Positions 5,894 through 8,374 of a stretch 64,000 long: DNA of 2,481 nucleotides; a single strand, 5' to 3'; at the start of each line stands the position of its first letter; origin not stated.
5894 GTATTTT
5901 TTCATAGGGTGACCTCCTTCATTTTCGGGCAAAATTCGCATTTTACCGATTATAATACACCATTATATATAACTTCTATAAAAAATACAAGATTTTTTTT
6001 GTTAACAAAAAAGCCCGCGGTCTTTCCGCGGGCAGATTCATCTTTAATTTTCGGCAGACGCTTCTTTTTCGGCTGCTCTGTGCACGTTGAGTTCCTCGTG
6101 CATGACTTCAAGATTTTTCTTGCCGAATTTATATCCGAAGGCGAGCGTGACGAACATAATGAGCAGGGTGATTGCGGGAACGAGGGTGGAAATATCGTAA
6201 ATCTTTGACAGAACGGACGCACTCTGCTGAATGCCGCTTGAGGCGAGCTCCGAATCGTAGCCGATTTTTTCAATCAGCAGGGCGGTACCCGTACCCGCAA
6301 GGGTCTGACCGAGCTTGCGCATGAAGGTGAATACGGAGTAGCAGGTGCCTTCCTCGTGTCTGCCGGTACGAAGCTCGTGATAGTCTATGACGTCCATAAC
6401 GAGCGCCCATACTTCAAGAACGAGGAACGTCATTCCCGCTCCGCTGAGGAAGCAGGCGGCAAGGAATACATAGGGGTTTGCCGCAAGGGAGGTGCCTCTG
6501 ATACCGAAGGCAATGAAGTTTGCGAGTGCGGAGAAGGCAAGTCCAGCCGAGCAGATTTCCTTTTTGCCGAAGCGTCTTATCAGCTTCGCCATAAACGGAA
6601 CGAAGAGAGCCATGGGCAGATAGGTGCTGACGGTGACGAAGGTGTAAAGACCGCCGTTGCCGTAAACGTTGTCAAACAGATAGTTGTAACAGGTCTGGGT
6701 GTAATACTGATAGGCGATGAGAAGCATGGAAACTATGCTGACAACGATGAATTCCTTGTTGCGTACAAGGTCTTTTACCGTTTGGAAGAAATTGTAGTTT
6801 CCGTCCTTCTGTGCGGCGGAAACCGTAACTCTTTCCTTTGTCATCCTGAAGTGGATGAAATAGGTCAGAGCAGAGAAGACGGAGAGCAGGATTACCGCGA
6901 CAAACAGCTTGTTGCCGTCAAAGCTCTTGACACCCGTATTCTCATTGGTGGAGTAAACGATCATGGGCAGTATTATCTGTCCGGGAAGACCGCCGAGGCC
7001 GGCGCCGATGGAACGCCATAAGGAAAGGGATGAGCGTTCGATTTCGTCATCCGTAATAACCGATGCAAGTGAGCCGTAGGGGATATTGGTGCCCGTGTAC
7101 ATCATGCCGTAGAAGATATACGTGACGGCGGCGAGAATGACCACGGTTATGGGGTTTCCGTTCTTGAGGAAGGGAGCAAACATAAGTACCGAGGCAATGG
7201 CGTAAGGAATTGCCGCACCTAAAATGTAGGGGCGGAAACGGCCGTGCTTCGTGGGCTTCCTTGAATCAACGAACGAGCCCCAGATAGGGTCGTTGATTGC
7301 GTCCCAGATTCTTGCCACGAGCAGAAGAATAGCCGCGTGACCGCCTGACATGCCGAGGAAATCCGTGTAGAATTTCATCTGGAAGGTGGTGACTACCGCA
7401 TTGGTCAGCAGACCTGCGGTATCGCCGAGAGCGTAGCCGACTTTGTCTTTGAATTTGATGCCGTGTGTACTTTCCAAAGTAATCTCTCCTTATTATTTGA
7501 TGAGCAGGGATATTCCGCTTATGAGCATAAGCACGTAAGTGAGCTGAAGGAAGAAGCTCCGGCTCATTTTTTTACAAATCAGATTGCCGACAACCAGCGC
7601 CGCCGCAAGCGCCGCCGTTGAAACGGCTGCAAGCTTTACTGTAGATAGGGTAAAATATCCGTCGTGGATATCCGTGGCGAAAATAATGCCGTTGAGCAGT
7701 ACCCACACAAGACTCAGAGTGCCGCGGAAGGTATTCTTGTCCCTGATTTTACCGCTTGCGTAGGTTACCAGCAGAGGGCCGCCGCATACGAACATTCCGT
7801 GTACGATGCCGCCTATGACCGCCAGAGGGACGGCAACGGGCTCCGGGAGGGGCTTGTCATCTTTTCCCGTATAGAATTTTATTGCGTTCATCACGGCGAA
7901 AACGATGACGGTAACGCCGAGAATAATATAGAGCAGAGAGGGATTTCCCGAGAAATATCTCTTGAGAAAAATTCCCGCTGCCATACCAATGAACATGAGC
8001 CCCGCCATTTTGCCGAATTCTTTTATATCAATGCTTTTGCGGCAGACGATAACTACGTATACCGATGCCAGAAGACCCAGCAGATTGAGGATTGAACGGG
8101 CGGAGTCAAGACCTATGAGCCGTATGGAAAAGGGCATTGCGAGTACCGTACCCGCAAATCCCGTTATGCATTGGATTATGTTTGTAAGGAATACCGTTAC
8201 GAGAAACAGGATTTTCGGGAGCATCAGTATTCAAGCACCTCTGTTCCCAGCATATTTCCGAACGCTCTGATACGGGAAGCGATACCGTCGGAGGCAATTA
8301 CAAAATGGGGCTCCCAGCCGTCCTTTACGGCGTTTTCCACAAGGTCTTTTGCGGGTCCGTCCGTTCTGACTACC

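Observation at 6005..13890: Seven-gene promoter-to-terminator operon with sulfo-transaldolase (sulfo-TAL)-type sulfoglycolysis logic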

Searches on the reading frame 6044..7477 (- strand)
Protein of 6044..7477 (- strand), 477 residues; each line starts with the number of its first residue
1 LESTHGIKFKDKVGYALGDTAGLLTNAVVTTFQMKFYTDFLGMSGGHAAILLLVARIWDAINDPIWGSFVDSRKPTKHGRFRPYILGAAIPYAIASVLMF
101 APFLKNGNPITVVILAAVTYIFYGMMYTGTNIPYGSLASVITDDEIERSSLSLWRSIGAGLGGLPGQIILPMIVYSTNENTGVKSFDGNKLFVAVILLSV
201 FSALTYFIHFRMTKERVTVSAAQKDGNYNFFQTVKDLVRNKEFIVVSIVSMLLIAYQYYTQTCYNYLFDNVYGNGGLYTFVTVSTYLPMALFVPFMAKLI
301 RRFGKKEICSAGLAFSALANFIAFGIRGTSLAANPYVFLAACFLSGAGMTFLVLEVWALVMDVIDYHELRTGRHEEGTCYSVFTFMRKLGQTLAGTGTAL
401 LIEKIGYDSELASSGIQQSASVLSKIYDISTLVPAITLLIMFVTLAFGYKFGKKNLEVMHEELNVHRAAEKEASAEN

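Call 7: search_protein_families(library=pfam, proteins=[window:6044-7477:-])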
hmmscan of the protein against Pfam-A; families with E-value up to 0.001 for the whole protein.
window:6044-7477:- (477 aa): 2 families
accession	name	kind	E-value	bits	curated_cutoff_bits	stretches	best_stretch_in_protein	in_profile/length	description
PF13347.12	MFS_2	-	1.1e-78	265.2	27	1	14-450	1-424/427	MFS/sugar transport protein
PF07690.21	MFS_1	-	3.7e-14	52.8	33.4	1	23-394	10-346/347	Major Facilitator Superfamily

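Call 8: search_protein_families(library=ncbifam, proteins=[window:6044-7477:-])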
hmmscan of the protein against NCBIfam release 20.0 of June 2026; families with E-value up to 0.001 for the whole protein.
window:6044-7477:- (477 aa): 5 families
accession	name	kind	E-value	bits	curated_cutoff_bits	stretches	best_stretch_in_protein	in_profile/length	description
TIGR00792.1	gph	subfamily_domain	6.9e-87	291.9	231.35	1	12-464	1-435/437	glycoside-pentoside-hexuronide (GPH):cation symporter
NF007353.0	PRK09848.1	equivalog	1.2e-65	222.1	528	1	9-471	7-449/457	glucuronide transporter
NF007237.0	PRK09669.1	subfamily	3.5e-63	213.8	610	1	5-475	4-454/461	putative symporter YagG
NF007749.0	PRK10429.1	equivalog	5.3e-51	173.9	456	1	7-467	3-451/473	melibiose:sodium transporter MelB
NF008526.0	PRK11462.1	equivalog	4.8e-47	160.8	836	1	8-466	7-445/460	glycoside-pentoside-hexuronide family transporter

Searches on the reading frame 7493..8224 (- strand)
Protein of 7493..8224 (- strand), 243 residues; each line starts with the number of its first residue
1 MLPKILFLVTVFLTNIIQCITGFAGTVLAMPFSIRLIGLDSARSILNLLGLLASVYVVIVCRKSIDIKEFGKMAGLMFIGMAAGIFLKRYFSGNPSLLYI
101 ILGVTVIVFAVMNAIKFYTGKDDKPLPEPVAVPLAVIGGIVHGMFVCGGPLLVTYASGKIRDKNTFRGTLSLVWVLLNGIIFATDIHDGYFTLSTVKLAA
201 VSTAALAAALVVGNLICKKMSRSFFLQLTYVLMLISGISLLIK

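Call 7: search_protein_families(library=pfam, proteins=[window:7493-8224:-])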
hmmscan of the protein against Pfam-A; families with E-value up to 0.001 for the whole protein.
window:7493-8224:- (243 aa): 1 family
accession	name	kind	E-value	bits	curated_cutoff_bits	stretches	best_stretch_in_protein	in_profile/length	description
PF01925.25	TauE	-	4.7e-16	59.6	32.6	1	8-240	2-237/237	Sulfite exporter TauE/SafE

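Call 8: search_protein_families(library=ncbifam, proteins=[window:7493-8224:-])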
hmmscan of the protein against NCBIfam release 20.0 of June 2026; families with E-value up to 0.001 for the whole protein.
window:7493-8224:- (243 aa): 0 families
